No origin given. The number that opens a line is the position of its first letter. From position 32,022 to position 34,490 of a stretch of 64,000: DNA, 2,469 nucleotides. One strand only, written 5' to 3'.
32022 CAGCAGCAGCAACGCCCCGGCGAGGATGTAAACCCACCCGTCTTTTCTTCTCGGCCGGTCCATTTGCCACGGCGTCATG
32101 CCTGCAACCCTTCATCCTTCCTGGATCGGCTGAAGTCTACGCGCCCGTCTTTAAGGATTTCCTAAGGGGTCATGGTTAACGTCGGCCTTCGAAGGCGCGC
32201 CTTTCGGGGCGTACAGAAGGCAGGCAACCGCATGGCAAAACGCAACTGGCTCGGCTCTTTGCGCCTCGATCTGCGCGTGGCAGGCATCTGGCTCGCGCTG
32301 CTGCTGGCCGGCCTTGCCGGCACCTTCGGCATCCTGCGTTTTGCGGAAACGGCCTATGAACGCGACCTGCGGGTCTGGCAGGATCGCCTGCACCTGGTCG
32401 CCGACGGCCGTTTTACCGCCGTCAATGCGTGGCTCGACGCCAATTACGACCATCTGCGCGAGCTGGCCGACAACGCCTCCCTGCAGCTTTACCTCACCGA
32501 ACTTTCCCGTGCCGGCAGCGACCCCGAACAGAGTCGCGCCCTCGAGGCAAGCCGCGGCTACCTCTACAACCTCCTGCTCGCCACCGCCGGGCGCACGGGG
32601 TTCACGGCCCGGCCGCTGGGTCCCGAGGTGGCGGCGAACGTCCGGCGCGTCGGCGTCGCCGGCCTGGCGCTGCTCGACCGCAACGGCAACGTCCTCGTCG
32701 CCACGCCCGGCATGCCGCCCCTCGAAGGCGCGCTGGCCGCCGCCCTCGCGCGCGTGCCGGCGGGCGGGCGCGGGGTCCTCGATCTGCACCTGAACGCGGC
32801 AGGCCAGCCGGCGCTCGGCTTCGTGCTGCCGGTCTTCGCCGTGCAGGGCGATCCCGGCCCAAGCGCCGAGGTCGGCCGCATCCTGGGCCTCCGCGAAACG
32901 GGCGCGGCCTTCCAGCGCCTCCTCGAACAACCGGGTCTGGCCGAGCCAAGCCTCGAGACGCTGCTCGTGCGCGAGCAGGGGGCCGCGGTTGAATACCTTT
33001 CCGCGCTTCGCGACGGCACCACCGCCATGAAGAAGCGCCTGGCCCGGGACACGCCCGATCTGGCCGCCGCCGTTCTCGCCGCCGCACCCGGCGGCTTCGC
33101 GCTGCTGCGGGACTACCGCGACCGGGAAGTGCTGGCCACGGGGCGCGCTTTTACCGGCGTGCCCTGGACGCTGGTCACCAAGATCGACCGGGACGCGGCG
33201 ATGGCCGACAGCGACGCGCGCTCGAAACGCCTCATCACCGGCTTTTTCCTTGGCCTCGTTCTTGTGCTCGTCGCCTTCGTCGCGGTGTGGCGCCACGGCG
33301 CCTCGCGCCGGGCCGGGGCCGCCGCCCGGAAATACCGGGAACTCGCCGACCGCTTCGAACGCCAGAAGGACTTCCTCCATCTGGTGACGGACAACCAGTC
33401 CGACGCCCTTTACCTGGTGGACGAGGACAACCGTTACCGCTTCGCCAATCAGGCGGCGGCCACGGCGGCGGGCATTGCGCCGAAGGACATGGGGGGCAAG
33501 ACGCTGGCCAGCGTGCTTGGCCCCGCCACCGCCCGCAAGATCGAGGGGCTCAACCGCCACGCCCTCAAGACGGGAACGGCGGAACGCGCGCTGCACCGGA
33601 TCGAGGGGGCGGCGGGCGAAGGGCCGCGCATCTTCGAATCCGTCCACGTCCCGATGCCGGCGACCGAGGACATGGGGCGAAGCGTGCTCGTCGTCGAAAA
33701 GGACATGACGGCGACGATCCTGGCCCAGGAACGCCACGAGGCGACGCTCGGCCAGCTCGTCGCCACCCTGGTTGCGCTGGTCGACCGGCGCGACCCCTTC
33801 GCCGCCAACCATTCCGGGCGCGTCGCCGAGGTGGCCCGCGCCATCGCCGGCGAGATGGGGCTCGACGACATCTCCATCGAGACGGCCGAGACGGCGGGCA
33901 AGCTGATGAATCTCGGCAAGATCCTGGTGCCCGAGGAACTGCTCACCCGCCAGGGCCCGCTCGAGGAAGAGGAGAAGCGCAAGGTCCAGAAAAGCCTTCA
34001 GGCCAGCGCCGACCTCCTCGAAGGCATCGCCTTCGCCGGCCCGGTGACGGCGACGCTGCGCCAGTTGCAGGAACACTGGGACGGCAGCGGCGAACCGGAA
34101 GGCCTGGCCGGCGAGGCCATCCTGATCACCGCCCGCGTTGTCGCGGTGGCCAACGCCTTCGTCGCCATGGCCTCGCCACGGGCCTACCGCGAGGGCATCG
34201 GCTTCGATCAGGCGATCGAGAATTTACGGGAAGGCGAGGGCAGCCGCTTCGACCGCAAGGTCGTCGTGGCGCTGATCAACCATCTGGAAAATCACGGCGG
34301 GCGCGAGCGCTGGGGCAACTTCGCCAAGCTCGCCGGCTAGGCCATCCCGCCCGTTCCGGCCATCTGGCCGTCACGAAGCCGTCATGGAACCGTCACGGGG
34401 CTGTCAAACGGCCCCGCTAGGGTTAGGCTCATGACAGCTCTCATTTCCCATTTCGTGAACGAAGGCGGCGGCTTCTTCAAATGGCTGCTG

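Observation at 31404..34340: LapG-like periplasmic cysteine protease paired with a receptor that has a degenerate HD-GYP domain instead of GGDEF-EAL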

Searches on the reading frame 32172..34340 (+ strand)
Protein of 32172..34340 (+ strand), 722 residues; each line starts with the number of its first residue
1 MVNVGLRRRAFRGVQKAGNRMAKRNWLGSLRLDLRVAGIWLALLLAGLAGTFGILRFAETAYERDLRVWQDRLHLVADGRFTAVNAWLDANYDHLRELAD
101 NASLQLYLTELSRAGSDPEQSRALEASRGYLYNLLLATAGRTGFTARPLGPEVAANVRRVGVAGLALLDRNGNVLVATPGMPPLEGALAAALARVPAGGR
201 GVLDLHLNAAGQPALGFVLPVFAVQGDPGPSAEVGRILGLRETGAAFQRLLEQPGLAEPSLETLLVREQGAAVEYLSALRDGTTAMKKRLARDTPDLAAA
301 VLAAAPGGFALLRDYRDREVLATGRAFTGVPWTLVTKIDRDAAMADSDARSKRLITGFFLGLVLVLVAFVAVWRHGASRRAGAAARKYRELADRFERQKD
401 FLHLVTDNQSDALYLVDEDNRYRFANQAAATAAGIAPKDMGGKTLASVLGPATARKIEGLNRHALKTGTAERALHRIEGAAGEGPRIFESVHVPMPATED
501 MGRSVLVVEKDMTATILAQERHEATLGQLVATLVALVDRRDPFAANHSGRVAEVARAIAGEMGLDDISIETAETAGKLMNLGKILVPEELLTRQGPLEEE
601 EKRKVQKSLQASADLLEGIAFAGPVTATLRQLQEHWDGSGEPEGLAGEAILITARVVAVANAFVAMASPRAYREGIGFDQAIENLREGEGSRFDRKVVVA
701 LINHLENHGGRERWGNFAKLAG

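Call 3: search_protein_families(library=pfam, proteins=[window:32172-34340:+], max_evalue=0.01)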
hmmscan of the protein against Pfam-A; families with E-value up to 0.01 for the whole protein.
window:32172-34340:+ (722 aa): 5 families
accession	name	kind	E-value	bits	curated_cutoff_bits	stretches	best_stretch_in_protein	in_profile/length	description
PF13487.12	HD_5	-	3.6e-35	121.7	27.2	1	533-697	3-170/170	HD domain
PF08448.16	PAS_4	-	5.6e-12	46.3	23.1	1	407-498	2-91/110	PAS fold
PF01966.28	HD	-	1.6e-06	28.9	22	1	545-666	2-116/116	HD domain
PF13188.13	PAS_8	-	0.00047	20.4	21.8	1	401-448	2-50/65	PAS domain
PF00989.32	PAS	-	0.004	17.6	22.6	1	405-453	6-54/113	PAS fold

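Call 4: search_protein_families(library=ncbifam, proteins=[window:32172-34340:+], max_evalue=0.01)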
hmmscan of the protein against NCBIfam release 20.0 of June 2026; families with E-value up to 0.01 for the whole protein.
window:32172-34340:+ (722 aa): 4 families
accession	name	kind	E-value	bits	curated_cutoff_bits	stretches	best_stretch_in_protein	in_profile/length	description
NF053512.1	nitric_RR_NosR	exception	2e-30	106.2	400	1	517-708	165-357/422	response regulator c-di-GMP phosphodiesterase, NosR family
TIGR00229.1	sensory_box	domain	0.00011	22.4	22.9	1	398-520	3-124/126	PAS domain S-box protein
NF008468.0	PRK11360.1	equivalog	0.00024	19.6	646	1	386-532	254-402/616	two-component system sensor histidine kinase AtoS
NF046044.1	PnpS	equivalog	0.0032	16.5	400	1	384-515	39-163/390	two-component system histidine kinase PnpS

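Call 5: find_encoding_contigs(protein=window:32172-34340:+, flank=10000, max_places=6)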
Protein window:32172-34340:+ (722 aa): no gene with exactly this product is on record in the collection.

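Call 12: search_solved_structures(query=window:32172-34340:+, max_evalue=0.01, show_alignments=4)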
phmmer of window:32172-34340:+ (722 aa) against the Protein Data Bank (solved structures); distinct sequences matched with E-value up to 0.01: 5.
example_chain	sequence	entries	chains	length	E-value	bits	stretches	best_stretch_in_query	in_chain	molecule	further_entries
9rc0_A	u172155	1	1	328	5e-48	167.4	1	396-710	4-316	HD domain/sensory box protein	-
9rbz_A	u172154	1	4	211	6e-38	134.1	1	511-710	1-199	HD domain/sensory box protein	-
5z7c_A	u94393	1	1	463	2.8e-23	85.6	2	524-701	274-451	3'3'-cGAMP-specific phosphodiesterase 3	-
4mcw_A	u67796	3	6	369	3.4e-18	68.8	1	535-698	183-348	Metal dependent phosphohydrolase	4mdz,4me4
4r8z_A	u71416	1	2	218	4e-16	62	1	529-702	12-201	Cyclic di-GMP phosphodiesterase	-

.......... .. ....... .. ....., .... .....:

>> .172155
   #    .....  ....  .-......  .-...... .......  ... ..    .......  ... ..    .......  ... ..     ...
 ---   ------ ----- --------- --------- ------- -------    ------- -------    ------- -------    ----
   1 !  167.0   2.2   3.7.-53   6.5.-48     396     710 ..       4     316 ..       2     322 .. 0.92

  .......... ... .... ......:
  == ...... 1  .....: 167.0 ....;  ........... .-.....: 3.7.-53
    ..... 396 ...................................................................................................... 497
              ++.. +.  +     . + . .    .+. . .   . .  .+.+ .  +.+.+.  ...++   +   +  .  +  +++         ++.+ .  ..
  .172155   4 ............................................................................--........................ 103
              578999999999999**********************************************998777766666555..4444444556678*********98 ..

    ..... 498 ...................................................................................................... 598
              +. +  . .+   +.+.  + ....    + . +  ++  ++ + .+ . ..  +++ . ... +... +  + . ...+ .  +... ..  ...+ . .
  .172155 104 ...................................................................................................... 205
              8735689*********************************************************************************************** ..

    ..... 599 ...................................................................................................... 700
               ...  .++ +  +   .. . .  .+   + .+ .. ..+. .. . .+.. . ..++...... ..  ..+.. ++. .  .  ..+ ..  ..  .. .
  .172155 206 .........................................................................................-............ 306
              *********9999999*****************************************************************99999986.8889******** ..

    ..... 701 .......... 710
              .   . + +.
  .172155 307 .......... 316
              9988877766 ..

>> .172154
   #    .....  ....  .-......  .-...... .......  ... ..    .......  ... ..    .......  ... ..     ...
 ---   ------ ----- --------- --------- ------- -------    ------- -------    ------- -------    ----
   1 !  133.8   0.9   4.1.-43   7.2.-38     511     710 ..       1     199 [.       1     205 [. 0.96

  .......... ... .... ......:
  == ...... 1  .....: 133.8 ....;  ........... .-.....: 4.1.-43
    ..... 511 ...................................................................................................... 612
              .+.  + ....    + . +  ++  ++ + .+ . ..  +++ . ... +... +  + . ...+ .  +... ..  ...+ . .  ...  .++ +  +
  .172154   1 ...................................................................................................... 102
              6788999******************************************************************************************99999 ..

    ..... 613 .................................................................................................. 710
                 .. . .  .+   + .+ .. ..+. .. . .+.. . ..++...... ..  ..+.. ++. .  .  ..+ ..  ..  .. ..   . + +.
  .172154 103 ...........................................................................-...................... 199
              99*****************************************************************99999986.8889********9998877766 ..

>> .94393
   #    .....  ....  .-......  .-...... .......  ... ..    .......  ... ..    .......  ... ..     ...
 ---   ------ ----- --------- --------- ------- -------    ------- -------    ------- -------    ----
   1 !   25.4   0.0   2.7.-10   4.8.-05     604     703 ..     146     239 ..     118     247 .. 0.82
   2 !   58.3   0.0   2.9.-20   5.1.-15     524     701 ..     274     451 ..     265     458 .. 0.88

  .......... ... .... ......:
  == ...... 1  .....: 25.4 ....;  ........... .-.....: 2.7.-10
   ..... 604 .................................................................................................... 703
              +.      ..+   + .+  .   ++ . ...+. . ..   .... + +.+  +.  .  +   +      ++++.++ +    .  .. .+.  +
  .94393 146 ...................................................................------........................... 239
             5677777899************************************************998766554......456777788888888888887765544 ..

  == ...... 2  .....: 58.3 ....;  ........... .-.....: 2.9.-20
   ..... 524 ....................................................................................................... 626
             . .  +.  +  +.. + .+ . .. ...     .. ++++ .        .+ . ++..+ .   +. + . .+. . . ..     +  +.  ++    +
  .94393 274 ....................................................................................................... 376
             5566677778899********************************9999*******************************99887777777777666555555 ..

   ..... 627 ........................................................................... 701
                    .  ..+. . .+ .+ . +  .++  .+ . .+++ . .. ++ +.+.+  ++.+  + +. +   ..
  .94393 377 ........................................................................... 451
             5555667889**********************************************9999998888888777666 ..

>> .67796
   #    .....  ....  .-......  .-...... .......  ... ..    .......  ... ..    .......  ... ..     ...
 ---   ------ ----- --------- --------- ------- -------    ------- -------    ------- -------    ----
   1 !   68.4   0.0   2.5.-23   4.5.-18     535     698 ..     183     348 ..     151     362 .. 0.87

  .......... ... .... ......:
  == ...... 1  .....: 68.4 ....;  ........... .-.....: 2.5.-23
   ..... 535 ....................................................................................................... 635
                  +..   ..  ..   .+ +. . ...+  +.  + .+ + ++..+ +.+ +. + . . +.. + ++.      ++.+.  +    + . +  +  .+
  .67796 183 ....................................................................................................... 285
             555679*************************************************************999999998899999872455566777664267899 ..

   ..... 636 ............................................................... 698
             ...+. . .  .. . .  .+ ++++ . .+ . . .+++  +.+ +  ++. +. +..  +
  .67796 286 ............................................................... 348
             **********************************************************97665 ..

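Call 20: find_homologous_proteins(query=window:32172-34340:+, max_evalue=1e-20)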
Query window:32172-34340:+ (722 aa): 394 proteins with E <= 1e-20 among 8000 candidates; the best 120 are listed.
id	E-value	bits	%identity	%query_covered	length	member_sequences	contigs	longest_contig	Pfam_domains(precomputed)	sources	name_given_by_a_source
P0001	0.0e+0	1518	100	97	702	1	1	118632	PF13487.13,PF01966.29,PF08448.17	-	-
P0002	0.0e+0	1284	84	97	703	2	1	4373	PF13487.13,PF01966.29,PF08448.17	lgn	-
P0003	0.0e+0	1176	78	97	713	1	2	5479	PF13487.13,PF01966.29,PF08448.17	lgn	-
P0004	0.0e+0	1168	78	97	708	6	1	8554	PF13487.13,PF01966.29,PF08448.17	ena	-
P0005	0.0e+0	1023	70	96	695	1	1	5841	PF13487.13,PF01966.29,PF08448.17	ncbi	-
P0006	0.0e+0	1019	70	96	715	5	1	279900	PF13487.13,PF01966.29,PF08448.17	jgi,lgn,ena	-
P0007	0.0e+0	1014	70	96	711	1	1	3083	PF13487.13,PF01966.29,PF08448.17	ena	-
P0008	0.0e+0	1011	69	96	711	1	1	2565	PF13487.13,PF01966.29,PF08448.17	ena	-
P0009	7.3e-290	982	67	96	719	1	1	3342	PF13487.13,PF01966.29,PF08448.17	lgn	-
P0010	6.0e-287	972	67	97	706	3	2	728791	PF13487.13,PF08448.17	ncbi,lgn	ncbi:MAG: HD domain-containing phosphohydrolase [Pseudomonadota bacterium]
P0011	1.7e-223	762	55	92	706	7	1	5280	PF13487.13,PF01966.29,PF08448.17,PF00989.32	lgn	-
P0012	1.2e-219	750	55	93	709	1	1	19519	PF13426.14,PF13487.13,PF08448.17,PF00989.32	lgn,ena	-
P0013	1.2e-218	746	53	93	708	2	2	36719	PF13426.14,PF13188.14,PF02743.25,PF13487.13,PF08448.17,PF00989.32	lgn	-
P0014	1.6e-218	746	53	93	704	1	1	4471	PF13487.13,PF01966.29,PF08448.17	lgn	-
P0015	7.3e-213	727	52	95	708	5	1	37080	PF13426.14,PF13487.13,PF01966.29,PF08448.17,PF00989.32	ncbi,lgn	-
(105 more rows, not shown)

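Call 21: find_related_loci(query=window:32172-34340:+, collection=genome_contigs, flank=10000)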
Query window:32172-34340:+ (722 aa) in genome_contigs; peptide patterns used: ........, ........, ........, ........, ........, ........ (x = any residue, [..] = any of these).
445 stretches matched a pattern; 29 encode a relative of the query (tblastn E <= 1e-3); 28 distinct loci.
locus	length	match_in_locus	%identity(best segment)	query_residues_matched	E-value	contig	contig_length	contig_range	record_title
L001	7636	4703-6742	51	39-719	0e+0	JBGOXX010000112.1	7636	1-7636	MAG: Alphaproteobacteria bacterium isolate OBJ_0618_130150_57 k141_1148877_length_7636_cov_25.6875, whole genome shotgun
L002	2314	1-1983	52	55-718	0e+0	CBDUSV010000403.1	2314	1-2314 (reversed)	MAG TPA_asm: uncultured bacterium isolate SRR22302374_concoct_103 genome assembly, contig: ERZ26661914.65272, whole geno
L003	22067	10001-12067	49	18-714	0e+0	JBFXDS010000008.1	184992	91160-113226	MAG: Dongiaceae bacterium isolate CA_2019_TPBS_99 NODE_700_length_184992_cov_27.013605_TPBS, whole genome shotgun sequen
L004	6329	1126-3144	46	42-719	0e+0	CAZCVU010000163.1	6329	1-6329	MAG TPA_asm: uncultured Flavobacteriales bacterium isolate SRP260945_co1_144 genome assembly, contig: NODE_23421_length_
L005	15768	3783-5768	48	56-719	0e+0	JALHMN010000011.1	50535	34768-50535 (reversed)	MAG: bacterium isolate Bin_33_3 c_000000003384, whole genome shotgun sequence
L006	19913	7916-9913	50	52-719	0e+0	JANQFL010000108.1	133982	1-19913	MAG: Sneathiellales bacterium isolate PL23a_bin.86 k99_1856029, whole genome shotgun sequence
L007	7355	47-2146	45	31-719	1e-178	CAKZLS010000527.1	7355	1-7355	MAG TPA_asm: uncultured Rhodospirillales bacterium isolate SRR4030105_bin.67_CONCOCT_v1.1_MAG genome assembly, contig: E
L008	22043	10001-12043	45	39-720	1e-169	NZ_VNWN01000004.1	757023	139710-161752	Sneathiella chinensis strain LMG23452 contig4, whole genome shotgun sequence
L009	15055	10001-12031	43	41-720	7e-166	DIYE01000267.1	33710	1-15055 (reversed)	MAG TPA_asm: Alphaproteobacteria bacterium UBA6062 UBA6062_contig_2461, whole genome shotgun sequence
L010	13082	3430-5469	54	41-719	0e+0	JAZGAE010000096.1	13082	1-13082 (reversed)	MAG: Alphaproteobacteria bacterium isolate SCS1bin.19 SCS1bin.19_96, whole genome shotgun sequence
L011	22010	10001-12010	43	41-718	1e-159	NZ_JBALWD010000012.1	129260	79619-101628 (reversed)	MAG: Sneathiella sp. isolate 6NakV-08 NODE_12_length_129260_cov_12.953307, whole genome shotgun sequence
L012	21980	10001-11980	42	55-718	3e-155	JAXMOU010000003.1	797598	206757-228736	MAG: Sneathiella sp. isolate PC_MBin.17 PCX_14CoAssmbCtg, whole genome shotgun sequence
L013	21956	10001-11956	43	64-719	4e-155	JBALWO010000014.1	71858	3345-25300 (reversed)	MAG: Pseudomonas marincola isolate 7NakV-03 NODE_100_length_71858_cov_10.101946, whole genome shotgun sequence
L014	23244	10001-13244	45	101-719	8e-138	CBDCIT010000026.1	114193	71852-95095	MAG: Alphaproteobacteria bacterium isolate 6f6e3e0c-7eb1-4112-bf4b-d3f3be48152c genome assembly, contig: contig_26, whol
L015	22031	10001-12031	38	29-709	1e-137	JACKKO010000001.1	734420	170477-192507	MAG: Hyphomicrobiales bacterium isolate HK-STAS-PROT-67 HK-STAS-PROT-67_1, whole genome shotgun sequence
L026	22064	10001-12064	52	31-719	0e+0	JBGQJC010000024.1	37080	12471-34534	MAG: Alphaproteobacteria bacterium isolate OBJ2_061818_070_32 k141_623534_length_37080_cov_18.2360, whole genome shotgun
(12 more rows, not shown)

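Call 23: find_encoding_contigs(protein=P0001, flank=10000, max_places=3)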
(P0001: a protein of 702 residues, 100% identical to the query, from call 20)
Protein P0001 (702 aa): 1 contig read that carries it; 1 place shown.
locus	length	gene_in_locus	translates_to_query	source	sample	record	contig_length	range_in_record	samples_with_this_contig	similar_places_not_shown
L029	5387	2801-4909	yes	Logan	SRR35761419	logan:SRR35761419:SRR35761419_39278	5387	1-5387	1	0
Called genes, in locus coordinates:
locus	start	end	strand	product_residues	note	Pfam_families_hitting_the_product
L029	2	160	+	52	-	?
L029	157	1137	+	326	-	PF10017:Methyltransf_33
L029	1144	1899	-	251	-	PF04248:NTP_transf_9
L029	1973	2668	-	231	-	PF06035:Peptidase_C93, PF04473:DUF553 (weak)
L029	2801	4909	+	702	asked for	PF08448:PAS_4, PF01966:HD (weak), PF13487:HD_5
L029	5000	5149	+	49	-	-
